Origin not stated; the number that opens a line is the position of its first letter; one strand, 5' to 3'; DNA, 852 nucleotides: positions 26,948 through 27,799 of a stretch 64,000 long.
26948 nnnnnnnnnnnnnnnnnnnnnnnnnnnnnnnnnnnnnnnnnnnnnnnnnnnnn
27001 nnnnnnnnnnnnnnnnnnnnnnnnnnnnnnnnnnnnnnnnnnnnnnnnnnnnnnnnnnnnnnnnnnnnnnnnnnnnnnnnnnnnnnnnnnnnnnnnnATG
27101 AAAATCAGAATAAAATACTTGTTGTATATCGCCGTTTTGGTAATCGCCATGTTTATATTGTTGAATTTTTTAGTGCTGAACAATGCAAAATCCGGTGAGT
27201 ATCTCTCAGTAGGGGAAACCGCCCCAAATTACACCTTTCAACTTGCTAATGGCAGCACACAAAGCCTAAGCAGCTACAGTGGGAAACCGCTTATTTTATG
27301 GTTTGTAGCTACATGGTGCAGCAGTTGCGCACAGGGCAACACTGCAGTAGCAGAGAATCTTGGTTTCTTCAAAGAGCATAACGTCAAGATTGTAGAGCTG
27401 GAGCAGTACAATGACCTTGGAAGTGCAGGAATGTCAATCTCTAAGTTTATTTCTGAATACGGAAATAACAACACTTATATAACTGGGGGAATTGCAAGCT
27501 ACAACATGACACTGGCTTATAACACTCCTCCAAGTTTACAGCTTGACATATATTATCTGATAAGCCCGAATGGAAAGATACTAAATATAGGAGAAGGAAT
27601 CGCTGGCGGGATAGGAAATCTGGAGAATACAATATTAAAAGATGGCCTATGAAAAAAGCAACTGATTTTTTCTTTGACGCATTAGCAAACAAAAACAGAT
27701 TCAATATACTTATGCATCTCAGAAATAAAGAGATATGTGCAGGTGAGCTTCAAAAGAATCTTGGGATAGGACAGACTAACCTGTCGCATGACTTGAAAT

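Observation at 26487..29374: Compact four-gene mercury operon with an unusual membrane-anchored thioredoxin-like component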

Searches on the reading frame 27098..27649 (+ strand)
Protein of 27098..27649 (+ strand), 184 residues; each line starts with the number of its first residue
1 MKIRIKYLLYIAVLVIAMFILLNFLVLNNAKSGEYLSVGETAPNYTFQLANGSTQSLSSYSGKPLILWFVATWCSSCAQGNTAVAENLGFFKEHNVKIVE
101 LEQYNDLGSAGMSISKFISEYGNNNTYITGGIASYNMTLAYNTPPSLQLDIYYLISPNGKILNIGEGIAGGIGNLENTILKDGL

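Call 3: search_protein_families(library=pfam, proteins=[window:27098-27649:+], max_evalue=0.1)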
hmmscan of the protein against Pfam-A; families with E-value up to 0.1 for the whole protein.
window:27098-27649:+ (184 aa): 5 families
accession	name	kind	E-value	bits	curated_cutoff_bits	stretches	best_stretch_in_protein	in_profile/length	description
PF08534.16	Redoxin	-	2.3e-11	44.2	26.6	1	38-167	2-134/148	Redoxin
PF00578.27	AhpC-TSA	-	2.7e-11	43.9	26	1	38-161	1-121/124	AhpC/TSA family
PF00085.26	Thioredoxin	-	0.027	14.9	23.5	1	61-102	17-57/103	Thioredoxin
PF13098.12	Thioredoxin_2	-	0.037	14.8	27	1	61-102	4-49/104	Thioredoxin-like domain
PF13905.12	Thioredoxin_8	-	0.054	14.3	27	1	62-109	1-49/94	Thioredoxin-like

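Call 4: search_protein_families(library=ncbifam, proteins=[window:27098-27649:+], max_evalue=0.1)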
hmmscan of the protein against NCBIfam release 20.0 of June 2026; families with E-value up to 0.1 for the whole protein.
window:27098-27649:+ (184 aa): 8 families
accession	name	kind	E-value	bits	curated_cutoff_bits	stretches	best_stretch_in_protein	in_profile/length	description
NF002854.0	PRK03147.1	subfamily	1.3e-15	57.7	170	1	6-167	6-158/176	thiol-disulfide oxidoreductase ResA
NF047696.1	ThlDiSintTplARhiz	equivalog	4.1e-05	23.4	230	1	41-83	76-118/219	thiol:disulfide interchange protein TlpA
NF006960.0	PRK09437.1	equivalog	0.0078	16.1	140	1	36-101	4-70/156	thioredoxin-dependent thiol peroxidase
NF041202.1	StoA_CxxC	exception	0.012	15.5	210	1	14-100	10-89/163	endospore biogenesis thiol-disulfide oxidoreductase StoA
TIGR00385.1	dsbE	subfamily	0.019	14.5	123.15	1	51-124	49-117/173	DsbE family thiol:disulfide interchange protein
NF045694.1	seleno_TsoB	exception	0.021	12.9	805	1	21-87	436-499/572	rhodanese/DsbD fusion-like selenoprotein TsoB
NF009668.0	PRK13189.1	equivalog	0.031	13.5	211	1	33-101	7-76/224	peroxiredoxin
NF011941.0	PRK15412.1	equivalog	0.053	13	359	1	35-106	38-108/185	thiol:disulfide interchange protein DsbE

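Call 48: search_solved_structures(query=window:27098-27649:+, max_evalue=0.01, show_alignments=2)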
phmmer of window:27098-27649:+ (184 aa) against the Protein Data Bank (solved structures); distinct sequences matched with E-value up to 0.01: 22.
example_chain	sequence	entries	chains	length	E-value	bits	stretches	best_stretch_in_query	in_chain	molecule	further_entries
2h1b_A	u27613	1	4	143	1.2e-09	41.8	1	38-167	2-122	Thiol-disulfide oxidoreductase resA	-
1st9_A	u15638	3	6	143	1.2e-09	41.8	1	38-167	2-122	Thiol-disulfide oxidoreductase resA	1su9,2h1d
2f9s_A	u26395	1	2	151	1.4e-09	41.6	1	38-167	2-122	Thiol-disulfide oxidoreductase resA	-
3c71_A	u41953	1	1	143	1.6e-09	41.4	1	38-167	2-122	Thiol-disulfide oxidoreductase resA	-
3c73_A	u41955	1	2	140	6.7e-09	39.3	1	42-167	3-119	Thiol-disulfide oxidoreductase resA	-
2h19_A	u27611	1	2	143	2.1e-08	37.7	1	38-167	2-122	Thiol-disulfide oxidoreductase resA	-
2h1a_A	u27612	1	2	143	2.1e-08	37.7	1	38-167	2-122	Thiol-disulfide oxidoreductase resA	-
2h1g_A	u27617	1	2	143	3.8e-07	33.6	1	38-167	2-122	Thiol-disulfide oxidoreductase resA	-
4nmu_A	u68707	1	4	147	9.4e-07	32.3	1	29-124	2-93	Thiol-disulfide oxidoreductase ResA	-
2ls5_A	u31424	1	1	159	1.6e-06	31.6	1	34-87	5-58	Uncharacterized protein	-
2yp6_A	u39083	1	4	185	1.4e-05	28.5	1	34-82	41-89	THIOREDOXIN FAMILY PROTEIN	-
4hqz_A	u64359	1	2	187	1.4e-05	28.5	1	34-82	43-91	Thioredoxin family protein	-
3ha9_A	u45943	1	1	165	0.00051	23.4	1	38-79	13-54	uncharacterized Thioredoxin-like protein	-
3hdc_A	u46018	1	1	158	0.00063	23.1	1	36-80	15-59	Thioredoxin family protein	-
1jfu_A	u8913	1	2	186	0.00074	22.9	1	42-100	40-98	THIOL:DISULFIDE INTERCHANGE PROTEIN TLPA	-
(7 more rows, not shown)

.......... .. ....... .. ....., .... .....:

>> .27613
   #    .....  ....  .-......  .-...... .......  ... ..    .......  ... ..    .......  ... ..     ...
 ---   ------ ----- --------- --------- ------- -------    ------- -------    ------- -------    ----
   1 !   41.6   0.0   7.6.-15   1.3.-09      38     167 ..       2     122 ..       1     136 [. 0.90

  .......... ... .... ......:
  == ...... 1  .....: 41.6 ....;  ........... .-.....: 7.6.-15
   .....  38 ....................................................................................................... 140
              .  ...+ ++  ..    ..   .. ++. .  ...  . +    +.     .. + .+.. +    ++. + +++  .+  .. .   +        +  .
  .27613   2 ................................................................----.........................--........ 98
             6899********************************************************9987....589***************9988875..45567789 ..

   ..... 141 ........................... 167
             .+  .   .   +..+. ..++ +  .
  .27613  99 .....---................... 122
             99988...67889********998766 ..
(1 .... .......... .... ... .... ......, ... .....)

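Call 49: find_homologous_proteins(query=window:27098-27649:+, max_evalue=0.00001)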
Query window:27098-27649:+ (184 aa): 55 proteins with E <= 0.00001 among 128 candidates.
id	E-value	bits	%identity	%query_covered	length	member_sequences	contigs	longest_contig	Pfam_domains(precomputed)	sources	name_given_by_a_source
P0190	3.1e-114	397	100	100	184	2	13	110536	PF08534.17,PF00578.28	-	-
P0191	4.4e-96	338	82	100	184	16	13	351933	PF08534.17,PF00578.28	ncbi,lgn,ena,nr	ncbi:MAG: redoxin domain-containing protein [Candidatus Micrarchaeaceae archaeon]|nr:redoxin domain-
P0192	3.8e-95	335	80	100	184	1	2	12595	PF08534.17,PF00578.28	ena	-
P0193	5.9e-95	334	81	100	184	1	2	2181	PF08534.17,PF00578.28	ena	-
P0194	8.9e-95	334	78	100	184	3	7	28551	PF08534.17,PF00578.28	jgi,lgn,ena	jgi:thiol-disulfide isomerase/thioredoxin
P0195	2.6e-94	332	80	100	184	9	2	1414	PF08534.17,PF00578.28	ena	-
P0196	3.6e-94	332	80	100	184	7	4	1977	PF08534.17,PF00578.28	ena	-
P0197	7.7e-94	331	79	100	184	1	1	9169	PF08534.17,PF00578.28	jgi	-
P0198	1.2e-93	330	79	100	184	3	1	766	PF08534.17,PF00578.28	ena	-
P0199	3.1e-92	326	79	100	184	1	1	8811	PF08534.17,PF00578.28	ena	-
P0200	1.7e-91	323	79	100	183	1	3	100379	PF08534.17,PF00578.28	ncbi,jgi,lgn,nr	ncbi:redoxin domain-containing protein [Candidatus Parvarchaeota archaeon]|nr:redoxin domain-contain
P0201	2.0e-91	323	76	100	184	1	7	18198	PF08534.17,PF00578.28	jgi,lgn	jgi:thiol-disulfide isomerase/thioredoxin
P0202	3.4e-91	322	78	100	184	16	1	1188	PF08534.17,PF00578.28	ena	-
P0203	1.3e-90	320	77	100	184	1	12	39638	PF08534.17,PF00578.28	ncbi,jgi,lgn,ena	jgi:thiol-disulfide isomerase/thioredoxin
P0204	2.1e-90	320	77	100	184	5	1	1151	PF08534.17,PF00578.28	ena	-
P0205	3.1e-90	319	76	100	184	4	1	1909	PF08534.17,PF00578.28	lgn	-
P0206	2.0e-89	316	78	98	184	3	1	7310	PF08534.17,PF00578.28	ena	-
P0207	3.2e-89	316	79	100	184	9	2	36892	PF08534.17,PF00578.28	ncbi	-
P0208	2.5e-84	300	78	88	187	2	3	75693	PF08534.17,PF00578.28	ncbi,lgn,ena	-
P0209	4.9e-84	299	70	100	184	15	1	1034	PF08534.17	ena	-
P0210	7.2e-82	292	69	100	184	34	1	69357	PF08534.17,PF00578.28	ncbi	-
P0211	7.3e-82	292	69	100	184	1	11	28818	PF08534.17,PF00578.28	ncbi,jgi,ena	jgi:thiol-disulfide isomerase/thioredoxin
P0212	1.0e-81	291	67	100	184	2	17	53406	PF08534.17,PF00578.28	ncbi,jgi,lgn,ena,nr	ncbi:MAG: redoxin domain-containing protein [Candidatus Parvarchaeota archaeon]|jgi:thiol-disulfide 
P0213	3.4e-81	290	70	100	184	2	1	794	PF08534.17,PF00578.28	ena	-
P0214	3.7e-80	286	69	99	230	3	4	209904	PF08534.17,PF00578.28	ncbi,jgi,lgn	jgi:thiol-disulfide isomerase/thioredoxin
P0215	6.3e-80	285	70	100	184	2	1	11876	PF08534.17,PF00578.28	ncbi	-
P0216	1.3e-79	284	65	100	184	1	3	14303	PF08534.17,PF00578.28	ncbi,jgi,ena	-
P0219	2.8e-78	280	68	100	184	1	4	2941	PF08534.17,PF00578.28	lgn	-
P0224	5.3e-71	256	63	97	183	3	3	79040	PF08534.17,PF00578.28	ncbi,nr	ncbi:MAG: redoxin domain-containing protein [Candidatus Parvarchaeota archaeon]|nr:redoxin domain-co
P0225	2.9e-58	215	55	100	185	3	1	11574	PF08534.17,PF00578.28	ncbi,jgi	-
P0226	6.0e-47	178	78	56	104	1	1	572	PF08534.17,PF00578.28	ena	-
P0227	9.6e-47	177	77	56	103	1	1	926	PF08534.17,PF00578.28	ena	-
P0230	3.9e-39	153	45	96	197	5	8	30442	PF08534.17,PF00578.28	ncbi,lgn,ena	-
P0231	1.1e-38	151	52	78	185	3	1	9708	PF08534.17,PF00578.28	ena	-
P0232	1.2e-38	151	46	99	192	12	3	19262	PF08534.17,PF00578.28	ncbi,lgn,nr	ncbi:redoxin domain-containing protein [Candidatus Marsarchaeota archaeon]|nr:redoxin domain-contain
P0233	5.8e-37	145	46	97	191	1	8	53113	PF08534.17,PF00578.28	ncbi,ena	-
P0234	1.1e-36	145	46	83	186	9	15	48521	PF08534.17,PF00578.28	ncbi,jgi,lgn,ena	jgi:thiol-disulfide isomerase/thioredoxin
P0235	5.1e-35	139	50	78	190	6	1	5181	PF08534.17,PF00578.28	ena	-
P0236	5.4e-35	139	52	72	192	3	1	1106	PF08534.17,PF00578.28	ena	-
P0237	2.7e-34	137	45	88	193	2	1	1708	PF08534.17,PF00578.28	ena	-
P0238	3.1e-34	137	53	69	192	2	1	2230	PF08534.17,PF00578.28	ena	-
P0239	4.5e-34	136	45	82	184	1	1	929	PF08534.17,PF00578.28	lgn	-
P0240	2.1e-33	134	43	97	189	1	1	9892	PF08534.17,PF00578.28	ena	-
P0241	3.2e-33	133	50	78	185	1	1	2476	PF08534.17,PF00578.28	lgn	-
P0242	3.7e-33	133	42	96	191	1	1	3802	PF08534.17,PF00578.28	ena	-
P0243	5.1e-33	133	51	73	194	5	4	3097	PF08534.17,PF00578.28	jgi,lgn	-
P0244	7.6e-33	132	52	69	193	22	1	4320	PF08534.17,PF00578.28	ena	-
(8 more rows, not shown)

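Call 61: predict_structure(alignment_id=A5)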
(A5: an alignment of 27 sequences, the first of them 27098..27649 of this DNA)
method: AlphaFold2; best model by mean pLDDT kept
length: 184 residues; sequences in the alignment: 27
mean_pLDDT: 86.4   pTM: 0.76
mean pLDDT of the five models: 86.4, 86.4, 84.3, 79.4, 78.1
residues with pLDDT >= 90: 109; 70-90: 50; 50-70: 19; < 50: 6
segments of 3 or more residues with pLDDT < 50: 28-32
pLDDT, mean of each block of 10 residues (from residue 1): 72 87 59 72 94 93 95 91 96 97 75 91 90 90 66 96 93 96 93
secondary structure, 60 per line:
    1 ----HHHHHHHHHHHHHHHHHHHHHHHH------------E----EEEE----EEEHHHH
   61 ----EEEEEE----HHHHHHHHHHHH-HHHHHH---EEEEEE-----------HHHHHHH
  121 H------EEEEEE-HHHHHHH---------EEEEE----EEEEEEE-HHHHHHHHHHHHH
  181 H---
elements in order: H5-28 E46-49 E54-56 H57-60 E65-70 H75-86 H88-93 E97-102 H114-121 E128-133 H135-141 E151-155 E160-166 H168-181

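Call 72: fold_search(model_id=the predicted structure, library=pdb)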
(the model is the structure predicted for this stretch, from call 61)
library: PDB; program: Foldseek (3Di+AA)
matches with E <= 10: 1499; with E <= 0.001: 691
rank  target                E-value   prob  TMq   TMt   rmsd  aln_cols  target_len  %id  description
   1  2h1b_A                8.7e-11  1.00  0.61  0.79   2.9       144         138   28  ResA E80Q (released 2006-09-19)
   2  3c73_A                9.3e-11  1.00  0.60  0.78   3.1       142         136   27  Structure of CEHC variant ResA (released 2008-08-12)
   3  2f9s_A                1.1e-10  1.00  0.62  0.80   2.9       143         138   27  2nd Crystal Structure Of A Soluble Domain Of ResA In The Oxidised Form (released 2006-04-18)
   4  4nmu_A                1.1e-10  1.00  0.63  0.77   3.7       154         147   24  Crystal Structure of Thiol-disulfide Oxidoreductase from Bacillus str. 'Ames Ancestor' (released 2013-12-18)
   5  1su9_B                1.6e-10  1.00  0.61  0.80   2.8       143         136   27  Reduced structure of the soluble domain of ResA (released 2004-05-11)
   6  1st9_A                1.9e-10  1.00  0.62  0.80   3.0       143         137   28  Crystal Structure of a Soluble Domain of ResA in the Oxidised Form (released 2004-05-11)
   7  1st9_B                2.8e-10  1.00  0.61  0.80   2.9       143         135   27  Crystal Structure of a Soluble Domain of ResA in the Oxidised Form (released 2004-05-11)
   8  3c71                  4.3e-10  1.00  0.59  0.75   3.0       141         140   27  Structure of a ResA variant with a DsbA-like active site motif (CPHC) (released 2008-08-12)
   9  2h19_A                4.6e-10  1.00  0.59  0.77   3.0       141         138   26  Crystal Structure of ResA Cys77Ala Variant (released 2006-09-19)
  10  2h1g_B                5.3e-10  1.00  0.59  0.76   3.1       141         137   26  ResA C74A/C77A (released 2006-09-19)
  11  2h1a_B                6.0e-10  1.00  0.57  0.73   3.5       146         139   26  ResA C74A Variant (released 2006-09-19)
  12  2h19_B                6.4e-10  1.00  0.60  0.78   3.0       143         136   26  Crystal Structure of ResA Cys77Ala Variant (released 2006-09-19)
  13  3gl3_A                6.8e-10  1.00  0.63  0.80   3.0       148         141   23  Crystal structure of a putative Thiol:disulfide interchange protein DsbE from Chlorobium tepidum (released 2009-03-31)
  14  3gl3_C                8.8e-10  1.00  0.61  0.79   2.9       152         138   20  Crystal structure of a putative Thiol:disulfide interchange protein DsbE from Chlorobium tepidum (released 2009-03-31)
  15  3c73_B                1.0e-09  1.00  0.60  0.77   2.9       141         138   27  Structure of CEHC variant ResA (released 2008-08-12)
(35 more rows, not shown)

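Call 116: search_solved_structures(query=A5, max_evalue=0.000001, show_alignments=4)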
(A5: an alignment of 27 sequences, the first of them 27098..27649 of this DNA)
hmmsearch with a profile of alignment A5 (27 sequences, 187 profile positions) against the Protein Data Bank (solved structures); distinct sequences matched with E-value up to 0.000001: 13.
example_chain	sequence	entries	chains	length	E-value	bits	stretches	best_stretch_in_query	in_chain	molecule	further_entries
2h1b_A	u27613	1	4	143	4.8e-15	58.8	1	42-181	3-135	Thiol-disulfide oxidoreductase resA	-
1st9_A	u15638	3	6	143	4.8e-15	58.8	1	42-181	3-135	Thiol-disulfide oxidoreductase resA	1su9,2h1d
3c71_A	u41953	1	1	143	5.4e-15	58.7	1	42-181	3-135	Thiol-disulfide oxidoreductase resA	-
2f9s_A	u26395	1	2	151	5.8e-15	58.6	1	42-180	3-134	Thiol-disulfide oxidoreductase resA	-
3c73_A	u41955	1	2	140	1.5e-14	57.2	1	44-181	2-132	Thiol-disulfide oxidoreductase resA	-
2h19_A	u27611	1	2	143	2.4e-13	53.3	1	42-181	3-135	Thiol-disulfide oxidoreductase resA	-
2h1a_A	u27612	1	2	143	2.5e-13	53.2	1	42-181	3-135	Thiol-disulfide oxidoreductase resA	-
4nmu_A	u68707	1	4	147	3.5e-12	49.5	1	33-178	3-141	Thiol-disulfide oxidoreductase ResA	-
2h1g_A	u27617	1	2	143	1.3e-11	47.7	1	42-181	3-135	Thiol-disulfide oxidoreductase resA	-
2yp6_A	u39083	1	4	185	2.5e-09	40.2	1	27-83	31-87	THIOREDOXIN FAMILY PROTEIN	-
4hqz_A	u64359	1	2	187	5.6e-09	39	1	28-83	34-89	Thioredoxin family protein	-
2ls5_A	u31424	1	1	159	6.1e-09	38.9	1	39-90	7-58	Uncharacterized protein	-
3ha9_A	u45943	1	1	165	2e-07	34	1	48-183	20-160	uncharacterized Thioredoxin-like protein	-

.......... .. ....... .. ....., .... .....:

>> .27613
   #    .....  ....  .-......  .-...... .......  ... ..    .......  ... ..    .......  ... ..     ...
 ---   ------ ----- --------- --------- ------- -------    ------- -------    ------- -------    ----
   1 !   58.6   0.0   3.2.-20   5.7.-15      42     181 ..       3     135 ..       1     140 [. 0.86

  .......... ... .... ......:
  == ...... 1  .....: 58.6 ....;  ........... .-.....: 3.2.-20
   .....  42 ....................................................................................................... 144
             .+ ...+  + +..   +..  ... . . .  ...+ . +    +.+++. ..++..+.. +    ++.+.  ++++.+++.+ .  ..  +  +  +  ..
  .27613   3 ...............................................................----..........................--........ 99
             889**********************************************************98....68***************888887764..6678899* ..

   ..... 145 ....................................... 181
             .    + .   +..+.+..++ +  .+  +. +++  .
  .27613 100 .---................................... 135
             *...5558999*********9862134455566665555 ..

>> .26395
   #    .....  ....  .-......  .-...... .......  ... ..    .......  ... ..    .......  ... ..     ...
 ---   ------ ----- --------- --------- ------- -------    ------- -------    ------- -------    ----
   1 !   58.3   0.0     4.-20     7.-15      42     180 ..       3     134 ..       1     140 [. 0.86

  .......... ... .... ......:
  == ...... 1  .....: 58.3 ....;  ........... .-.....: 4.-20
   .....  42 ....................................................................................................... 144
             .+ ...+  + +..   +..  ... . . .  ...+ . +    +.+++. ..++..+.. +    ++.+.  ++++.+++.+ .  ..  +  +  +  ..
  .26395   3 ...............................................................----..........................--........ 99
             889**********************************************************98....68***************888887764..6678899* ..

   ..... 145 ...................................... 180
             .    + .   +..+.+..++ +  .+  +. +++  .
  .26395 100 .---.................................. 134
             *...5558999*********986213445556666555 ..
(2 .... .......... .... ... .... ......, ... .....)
